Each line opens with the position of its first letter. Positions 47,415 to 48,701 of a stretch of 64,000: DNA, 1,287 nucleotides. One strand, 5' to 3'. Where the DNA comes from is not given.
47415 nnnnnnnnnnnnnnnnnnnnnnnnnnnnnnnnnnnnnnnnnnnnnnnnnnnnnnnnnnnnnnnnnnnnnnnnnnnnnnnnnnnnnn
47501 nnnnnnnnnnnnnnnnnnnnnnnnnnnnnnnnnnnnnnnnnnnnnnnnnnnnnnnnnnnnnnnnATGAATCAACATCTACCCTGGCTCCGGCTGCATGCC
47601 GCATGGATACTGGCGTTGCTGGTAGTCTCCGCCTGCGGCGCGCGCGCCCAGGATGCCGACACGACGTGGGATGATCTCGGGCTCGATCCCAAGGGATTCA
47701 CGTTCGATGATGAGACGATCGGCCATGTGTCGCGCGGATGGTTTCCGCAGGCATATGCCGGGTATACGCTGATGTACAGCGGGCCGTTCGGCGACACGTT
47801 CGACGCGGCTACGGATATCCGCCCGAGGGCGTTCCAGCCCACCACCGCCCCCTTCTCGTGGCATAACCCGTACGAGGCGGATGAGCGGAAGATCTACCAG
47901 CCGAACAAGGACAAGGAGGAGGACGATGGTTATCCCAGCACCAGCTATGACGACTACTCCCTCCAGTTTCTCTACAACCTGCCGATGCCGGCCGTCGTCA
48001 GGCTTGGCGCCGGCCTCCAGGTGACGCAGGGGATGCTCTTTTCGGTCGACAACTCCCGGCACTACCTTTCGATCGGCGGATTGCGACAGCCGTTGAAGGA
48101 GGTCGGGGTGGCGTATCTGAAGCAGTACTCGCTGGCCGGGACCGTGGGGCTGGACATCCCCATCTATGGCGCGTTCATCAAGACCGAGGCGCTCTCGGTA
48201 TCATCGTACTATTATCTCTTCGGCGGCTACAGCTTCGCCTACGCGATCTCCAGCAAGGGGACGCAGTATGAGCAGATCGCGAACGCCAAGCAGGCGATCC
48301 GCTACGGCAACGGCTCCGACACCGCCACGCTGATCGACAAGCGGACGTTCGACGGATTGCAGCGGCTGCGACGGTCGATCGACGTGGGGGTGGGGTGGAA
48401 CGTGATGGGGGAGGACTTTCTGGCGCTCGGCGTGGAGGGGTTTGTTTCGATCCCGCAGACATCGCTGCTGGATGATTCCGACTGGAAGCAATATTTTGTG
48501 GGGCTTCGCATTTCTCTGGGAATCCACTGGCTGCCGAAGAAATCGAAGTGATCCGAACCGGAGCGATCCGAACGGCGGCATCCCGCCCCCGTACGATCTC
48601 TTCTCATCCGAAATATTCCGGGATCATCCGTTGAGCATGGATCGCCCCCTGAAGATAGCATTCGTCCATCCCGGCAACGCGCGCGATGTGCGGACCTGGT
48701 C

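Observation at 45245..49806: Tightly coupled four-gene envelope module and its partial paralogue at 29988-32380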

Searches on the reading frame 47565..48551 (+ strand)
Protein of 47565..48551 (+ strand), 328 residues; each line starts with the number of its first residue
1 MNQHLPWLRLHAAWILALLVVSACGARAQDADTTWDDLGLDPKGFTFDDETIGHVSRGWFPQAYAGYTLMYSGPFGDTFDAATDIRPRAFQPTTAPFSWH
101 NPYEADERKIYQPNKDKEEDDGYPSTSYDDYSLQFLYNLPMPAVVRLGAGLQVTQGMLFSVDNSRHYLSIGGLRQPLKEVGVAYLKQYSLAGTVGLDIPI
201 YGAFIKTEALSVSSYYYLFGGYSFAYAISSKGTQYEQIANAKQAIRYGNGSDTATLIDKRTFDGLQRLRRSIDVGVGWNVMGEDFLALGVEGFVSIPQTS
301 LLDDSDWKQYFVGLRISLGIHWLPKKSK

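Call 4: search_protein_families(library=pfam, proteins=[window:47565-48548:+], max_evalue=0.1)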
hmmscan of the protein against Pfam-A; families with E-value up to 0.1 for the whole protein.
seq(328 aa): 1 family
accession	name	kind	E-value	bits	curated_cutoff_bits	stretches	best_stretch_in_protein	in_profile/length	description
PF24604.1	B-barrel_PelB_C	-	0.05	13.6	31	0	183-291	190-286/309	PelB, C-terminal beta barrel domain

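Call 9: search_protein_families(library=ncbifam, proteins=[window:47565-48551:+], max_evalue=1)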
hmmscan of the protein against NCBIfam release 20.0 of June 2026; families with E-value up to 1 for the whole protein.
window:47565-48551:+ (328 aa): 0 families

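Call 20: find_homologous_proteins(query=window:47565-48551:+, max_evalue=0.001)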
Query window:47565-48551:+ (328 aa): 37 proteins with E <= 0.001 among 4038 candidates.
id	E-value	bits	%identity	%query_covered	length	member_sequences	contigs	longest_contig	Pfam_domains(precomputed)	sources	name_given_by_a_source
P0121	4.4e-213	725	95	100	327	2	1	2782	-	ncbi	ncbi:MAG: hypothetical protein ABIR47_04640 [Candidatus Kapaibacterium sp.]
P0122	6.4e-151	520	68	99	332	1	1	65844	-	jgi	jgi:hypothetical protein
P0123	6.0e-150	517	68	98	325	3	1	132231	-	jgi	-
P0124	3.4e-136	472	66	92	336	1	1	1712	-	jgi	-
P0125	7.1e-136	471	65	95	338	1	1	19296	-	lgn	-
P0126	1.2e-132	460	65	92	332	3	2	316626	-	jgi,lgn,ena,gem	-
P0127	8.5e-132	458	63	98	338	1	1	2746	-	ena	-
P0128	7.4e-131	454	60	98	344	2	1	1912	-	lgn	-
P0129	2.6e-130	453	61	94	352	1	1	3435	-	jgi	-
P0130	4.8e-130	452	63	93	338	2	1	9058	-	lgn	-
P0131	9.8e-130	451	61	100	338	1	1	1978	-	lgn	-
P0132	2.8e-129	449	63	92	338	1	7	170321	-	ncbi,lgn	-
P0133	3.5e-127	442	62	93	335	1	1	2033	-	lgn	-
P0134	4.4e-127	442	60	95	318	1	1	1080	-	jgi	jgi:hypothetical protein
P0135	1.4e-126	440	63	92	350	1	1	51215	-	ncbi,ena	-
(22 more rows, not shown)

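Call 27: predict_structure(alignment_id=A1)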
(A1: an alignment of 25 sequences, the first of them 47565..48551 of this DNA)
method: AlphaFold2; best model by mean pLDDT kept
length: 328 residues; sequences in the alignment: 25
mean_pLDDT: 80.8   pTM: 0.70
mean pLDDT of the five models: 80.8, 75.6, 73.1, 72.9, 71.4
residues with pLDDT >= 90: 146; 70-90: 105; 50-70: 45; < 50: 32
segments of 3 or more residues with pLDDT < 50: 1-4, 27-36, 39-41, 44-50, 246-250
pLDDT, mean of each block of 10 residues (from residue 1): 55 81 55 46 46 79 91 88 91 87 63 55 78 92 92 93 80 81 93 96 88 94 96 81 51 75 93 97 89 96 94 95 74
secondary structure, 60 per line:
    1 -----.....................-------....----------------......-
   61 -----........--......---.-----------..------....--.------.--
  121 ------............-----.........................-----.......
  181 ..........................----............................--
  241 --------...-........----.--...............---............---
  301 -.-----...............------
elements in order: H6-26 H34-37 E54-59 E66-73 E76-81 H105-108 E127-138 E144-168 E174-206 E211-238 E253-260 E268-282 E286-297 E308-322
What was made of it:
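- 47565..48551 (+): Gene C: secreted outer-membrane beta-barrel (328 aa) of a family with no Pfam, NCBIfam or PDB relative. It has a conserved GWFP motif, an acidic loop (QPN.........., about residues 112-125) and the motifs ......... and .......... AF2 pLDDT 80.8, pTM 0.70, about 11 long strands (call 27).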

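Call 29: search_protein_representatives(alignment_id=A1)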
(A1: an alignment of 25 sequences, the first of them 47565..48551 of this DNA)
Query: 25 sequences, 337 profile positions. Proteins with E-value up to 0.001 (for the whole library): 125; up to 1e-10: 118; up to 1e-30: 82. The best 125 are listed.
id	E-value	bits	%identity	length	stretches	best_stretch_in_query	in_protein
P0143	3.4e-153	525.9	-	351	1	13-336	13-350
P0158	9.5e-133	458.7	-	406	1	25-332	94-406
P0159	2.5e-104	365.2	-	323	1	24-331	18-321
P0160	4.1e-96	338.2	-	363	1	17-331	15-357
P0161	2.9e-95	335.4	-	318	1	33-329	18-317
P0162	9.6e-92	323.9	-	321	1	17-325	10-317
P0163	1.9e-90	319.6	-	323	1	15-328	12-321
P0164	7.3e-76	271.6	-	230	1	11-199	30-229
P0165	8.4e-76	271.5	-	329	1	31-328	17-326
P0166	1.8e-72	260.5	-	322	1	14-324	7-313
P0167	5.6e-72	258.9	-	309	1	34-325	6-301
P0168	6.7e-72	258.6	-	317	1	49-325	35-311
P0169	5.0e-71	255.7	-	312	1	30-330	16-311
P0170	1.3e-70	254.4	-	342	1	6-327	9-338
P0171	1.9e-70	253.9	-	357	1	42-330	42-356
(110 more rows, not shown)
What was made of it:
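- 47565..48551 (+): There are 125 clusters at 50% identity among 1.84e9 representatives (call 29).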

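Call 30: fold_search(model_id=the predicted structure, library=pdb)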
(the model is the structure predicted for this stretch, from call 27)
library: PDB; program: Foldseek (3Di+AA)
matches with E <= 10: 693; with E <= 0.001: 5
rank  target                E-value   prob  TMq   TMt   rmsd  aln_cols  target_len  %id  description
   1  3qrc_B                2.6e-04  1.00  0.23  0.41  12.0       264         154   11  The crystal structure of Ail, the attachment invasion locus protein of Yersinia pestis, in complex with the heparin an (released 2011-11-23)
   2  3qrc_A                3.2e-04  1.00  0.23  0.41  12.0       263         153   11  The crystal structure of Ail, the attachment invasion locus protein of Yersinia pestis, in complex with the heparin an (released 2011-11-23)
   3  9nh1_B                3.4e-04  0.98  0.24  0.28  18.9       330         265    8  In situ cryo-EM structure of porin I of the Legionella Dot/Icm T4SS machine (released 2025-09-17)
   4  9nh1_C                5.3e-04  0.87  0.22  0.26  22.5       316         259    8  In situ cryo-EM structure of porin I of the Legionella Dot/Icm T4SS machine (released 2025-09-17)
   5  3fid_A                6.5e-04  0.75  0.19  0.20  21.2       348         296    9  LpxR from Salmonella typhimurium (released 2009-02-10)
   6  2x9k                  1.2e-03  0.63  0.17  0.20  23.6       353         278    7  Structure of a E.coli porin (released 2011-01-26)
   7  9fzc_A                1.3e-03  1.00  0.27  0.42   9.4       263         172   10  Structure of OmpA-short in complex with nanobody Nb01 (released 2024-07-17)
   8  9nh1_A                1.8e-03  0.91  0.24  0.30  19.0       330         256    7  In situ cryo-EM structure of porin I of the Legionella Dot/Icm T4SS machine (released 2025-09-17)
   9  3slo                  2.0e-03  0.72  0.20  0.21  25.3       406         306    8  Pre-cleavage Structure of the Autotransporter EspP - N1023D mutant (released 2011-11-16)
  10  9fzd_A                2.5e-03  1.00  0.28  0.45  10.3       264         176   10  Structure of OmpA-long in complex with nanobody Nb39 (released 2024-07-17)
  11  7xw0_B                2.7e-03  0.91  0.25  0.30  20.7       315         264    9  Crystal structure of pOmpT (released 2023-05-31)
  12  2wvp                  2.9e-03  0.21  0.13  0.15  23.5       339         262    7  Synthetically modified OmpG (released 2010-07-14)
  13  2iwv_A                3.1e-03  0.38  0.15  0.17  23.4       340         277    7  Structure of the monomeric outer membrane porin OmpG in the open and closed conformation (released 2006-08-14)
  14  3pgr                  3.1e-03  0.23  0.16  0.15  20.0       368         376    9  Asp348Arg mutant of EcFadL (released 2011-05-25)
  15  9oqa                  3.2e-03  0.33  0.17  0.11  24.6       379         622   12  Cryo-EM structure of AaaA, a Pseudomonas Aeruginosa autotransporter (released 2025-08-13)
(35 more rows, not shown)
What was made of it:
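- On PorP/SprF family T9SS membrane protein, tested for C: The AF2 model is all-beta (pLDDT 80.8) and all top Foldseek hits are OM barrels (calls 27, 30).
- Checked: AF2 gives pLDDT 80.8 and pTM 0.70, and all top Foldseek PDB hits are OM barrels (calls 27, 30).
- C's best structural matches are generic small barrels and porins (call 30).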

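Call 40: search_solved_structures(query=A1, max_evalue=10)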
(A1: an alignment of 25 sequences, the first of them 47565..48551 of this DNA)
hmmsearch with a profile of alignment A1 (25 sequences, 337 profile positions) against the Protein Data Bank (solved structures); distinct sequences matched with E-value up to 10: 0.
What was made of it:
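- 47565..48551 (+): No PDB sequence hit (call 40).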

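Call 49: search_protein_families(library=pfam, alignment_id=A1, max_evalue=10)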
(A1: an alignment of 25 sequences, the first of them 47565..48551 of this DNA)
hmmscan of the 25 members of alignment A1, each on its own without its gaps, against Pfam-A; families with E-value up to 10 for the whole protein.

A. member 1, window:47565-48551:+ (328 aa): 1 family
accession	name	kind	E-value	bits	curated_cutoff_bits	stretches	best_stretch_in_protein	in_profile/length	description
PF24604.1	B-barrel_PelB_C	-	0.05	13.6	31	1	183-291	190-286/309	PelB, C-terminal beta barrel domain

B. families by the number of members that match (of 25 scanned): 7 families
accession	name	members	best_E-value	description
PF13568.12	OMP_b-brl_2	2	0.021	Outer membrane protein beta-barrel domain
PF24604.1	B-barrel_PelB_C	1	0.05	PelB, C-terminal beta barrel domain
PF13822.11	ACC_epsilon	1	0.064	Acyl-CoA carboxylase epsilon subunit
PF08122.17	NDUF_B12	1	0.069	NADH-ubiquinone oxidoreductase B12 subunit family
PF07939.16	DUF1685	1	0.19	Protein of unknown function (DUF1685)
PF10731.15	Anophelin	1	0.26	Thrombin inhibitor from mosquito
PF25172.1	Beta-prop_WDR3_2nd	1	0.3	WDR3 second beta-propeller domain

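Call 50: search_protein_families(library=ncbifam, alignment_id=A1, max_evalue=10)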
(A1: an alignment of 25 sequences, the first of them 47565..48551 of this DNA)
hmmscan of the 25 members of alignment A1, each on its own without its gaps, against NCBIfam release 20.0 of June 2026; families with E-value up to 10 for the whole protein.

A. member 1, window:47565-48551:+ (328 aa): 0 families

B. families by the number of members that match (of 25 scanned): 5 families
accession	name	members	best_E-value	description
NF033554.9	floc_PepA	1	0.0039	flocculation-associated PEP-CTERM protein PepA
NF050142.1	PG1828_fam_lipo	1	0.099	PG1828 family lipoprotein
TIGR02701.1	shell_carb_anhy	1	0.14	carboxysome shell carbonic anhydrase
NF033063.0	APH_3p_XV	1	0.15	aminoglycoside O-phosphotransferase APH(3')-XV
TIGR04200.2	targ_of_XrtJ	1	0.21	PExPT-CTERM protein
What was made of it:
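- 47565..48551 (+): No Pfam or NCBIfam hit in 25 members (calls 49, 50).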

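Call 81: find_related_loci(query=A1, collection=metagenome_contigs, flank=6000)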
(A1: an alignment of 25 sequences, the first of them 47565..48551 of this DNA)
Query A1 (328 aa) in metagenome_contigs; peptide patterns used: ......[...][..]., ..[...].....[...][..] (x = any residue, [..] = any of these).
127 stretches matched a pattern; 16 encode a relative of the query (tblastn E <= 1e-3); 16 distinct loci.
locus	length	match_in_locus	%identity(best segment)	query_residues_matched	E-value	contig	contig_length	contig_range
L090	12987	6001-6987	62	5-324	1e-135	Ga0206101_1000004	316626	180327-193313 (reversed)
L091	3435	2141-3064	61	22-328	4e-136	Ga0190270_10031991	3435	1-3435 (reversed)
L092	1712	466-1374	66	28-328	3e-138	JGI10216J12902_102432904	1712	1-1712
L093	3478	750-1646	52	29-326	2e-106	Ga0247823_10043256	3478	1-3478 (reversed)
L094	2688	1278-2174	52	29-326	3e-108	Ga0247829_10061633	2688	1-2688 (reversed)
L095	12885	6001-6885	52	32-327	5e-102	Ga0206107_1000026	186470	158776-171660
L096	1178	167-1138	39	15-322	3e-77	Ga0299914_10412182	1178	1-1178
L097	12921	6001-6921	37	15-318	2e-50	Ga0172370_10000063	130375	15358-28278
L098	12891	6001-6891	32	23-319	1e-44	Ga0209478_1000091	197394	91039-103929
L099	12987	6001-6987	68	1-328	5e-155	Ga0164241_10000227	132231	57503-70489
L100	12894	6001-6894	32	20-322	7e-44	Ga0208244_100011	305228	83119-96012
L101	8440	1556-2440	34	49-327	1e-43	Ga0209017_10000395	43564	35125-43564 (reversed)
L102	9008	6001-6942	32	10-319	4e-42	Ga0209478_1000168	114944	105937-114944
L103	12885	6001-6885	33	49-327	4e-43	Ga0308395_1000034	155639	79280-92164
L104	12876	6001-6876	31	46-319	7e-37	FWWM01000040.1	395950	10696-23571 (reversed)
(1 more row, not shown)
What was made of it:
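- Tried and rejected: The closer alignment A1 worked (call 81).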

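Call 84: search_protein_families(library=pfam, proteins=[L098:3903-5942:+, L101:1-1464:+, L102:4126-5997:+, L103:4233-5909:+, L104:4119-5927:+], max_evalue=0.01)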
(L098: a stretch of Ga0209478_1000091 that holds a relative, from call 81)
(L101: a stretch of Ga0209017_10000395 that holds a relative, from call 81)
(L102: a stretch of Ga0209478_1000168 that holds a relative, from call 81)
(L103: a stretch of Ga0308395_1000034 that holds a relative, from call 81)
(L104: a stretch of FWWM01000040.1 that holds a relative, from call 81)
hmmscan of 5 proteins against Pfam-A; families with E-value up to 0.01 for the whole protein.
L098:3903-5942:+ (680 aa): 3 families
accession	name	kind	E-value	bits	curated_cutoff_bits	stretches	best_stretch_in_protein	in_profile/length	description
PF07676.18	PD40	-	3.4e-12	46.4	20.9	1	296-331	4-37/38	WD40-like Beta Propeller Repeat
PF00691.25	OmpA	-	3.9e-08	34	27.2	1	585-655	15-85/98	OmpA family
PF13620.12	CarboxypepD_reg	-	3.6e-06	27.7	32.3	1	467-539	2-74/82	Carboxypeptidase regulatory-like domain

L101:1-1464:+ (488 aa): 4 families
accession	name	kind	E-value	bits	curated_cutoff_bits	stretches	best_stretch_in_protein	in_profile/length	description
PF07676.18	PD40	-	2.8e-10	40.3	20.9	0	155-192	1-37/38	WD40-like Beta Propeller Repeat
PF00691.25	OmpA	-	2.1e-07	31.6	27.2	1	393-461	15-83/98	OmpA family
PF13620.12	CarboxypepD_reg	-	0.00055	20.7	32.3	1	275-339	2-64/82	Carboxypeptidase regulatory-like domain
PF16745.11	RsgA_N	-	0.0083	16.3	27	0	271-296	21-46/54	RsgA N-terminal domain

L102:4126-5997:+ (624 aa): 5 families
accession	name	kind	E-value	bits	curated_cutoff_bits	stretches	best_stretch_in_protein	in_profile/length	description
PF13620.12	CarboxypepD_reg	-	5.1e-09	36.8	32.3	1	411-484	2-75/82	Carboxypeptidase regulatory-like domain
PF07676.18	PD40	-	2.9e-08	33.9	20.9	0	244-270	13-37/38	WD40-like Beta Propeller Repeat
PF00691.25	OmpA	-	1.2e-07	32.4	27.2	1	529-599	15-85/98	OmpA family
PF11974.14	bMG3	-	0.003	17.9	34.9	1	420-458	25-62/103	Bacterial alpha-2-macroglobulin MG3 domain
PF02369.22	Big_1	-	0.0036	17.8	34.9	1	408-457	18-69/93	Bacterial Ig-like domain (group 1)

L103:4233-5909:+ (559 aa): 3 families
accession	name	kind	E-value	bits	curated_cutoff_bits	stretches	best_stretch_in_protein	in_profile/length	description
PF07676.18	PD40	-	4.9e-10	39.5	20.9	0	226-263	1-37/38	WD40-like Beta Propeller Repeat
PF00691.25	OmpA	-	5.8e-07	30.2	27.2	1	464-532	15-83/98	OmpA family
PF13620.12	CarboxypepD_reg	-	0.00068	20.4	32.3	1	346-410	2-64/82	Carboxypeptidase regulatory-like domain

L104:4119-5927:+ (603 aa): 6 families
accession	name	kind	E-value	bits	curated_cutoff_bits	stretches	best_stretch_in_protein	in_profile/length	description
PF07676.18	PD40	-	9.7e-09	35.4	20.9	1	225-251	13-37/38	WD40-like Beta Propeller Repeat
PF13620.12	CarboxypepD_reg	-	2.1e-08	34.8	32.3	1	390-460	2-72/82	Carboxypeptidase regulatory-like domain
PF00691.25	OmpA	-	9.4e-07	29.5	27.2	1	508-579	15-86/98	OmpA family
PF02369.22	Big_1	-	0.0002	21.9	34.9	1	387-437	18-70/93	Bacterial Ig-like domain (group 1)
PF13715.12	CarbopepD_reg_2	-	0.0012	19.3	32.2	1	390-444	1-51/88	CarboxypepD_reg-like domain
PF11974.14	bMG3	-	0.0026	18.1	34.9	1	398-437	24-62/103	Bacterial alpha-2-macroglobulin MG3 domain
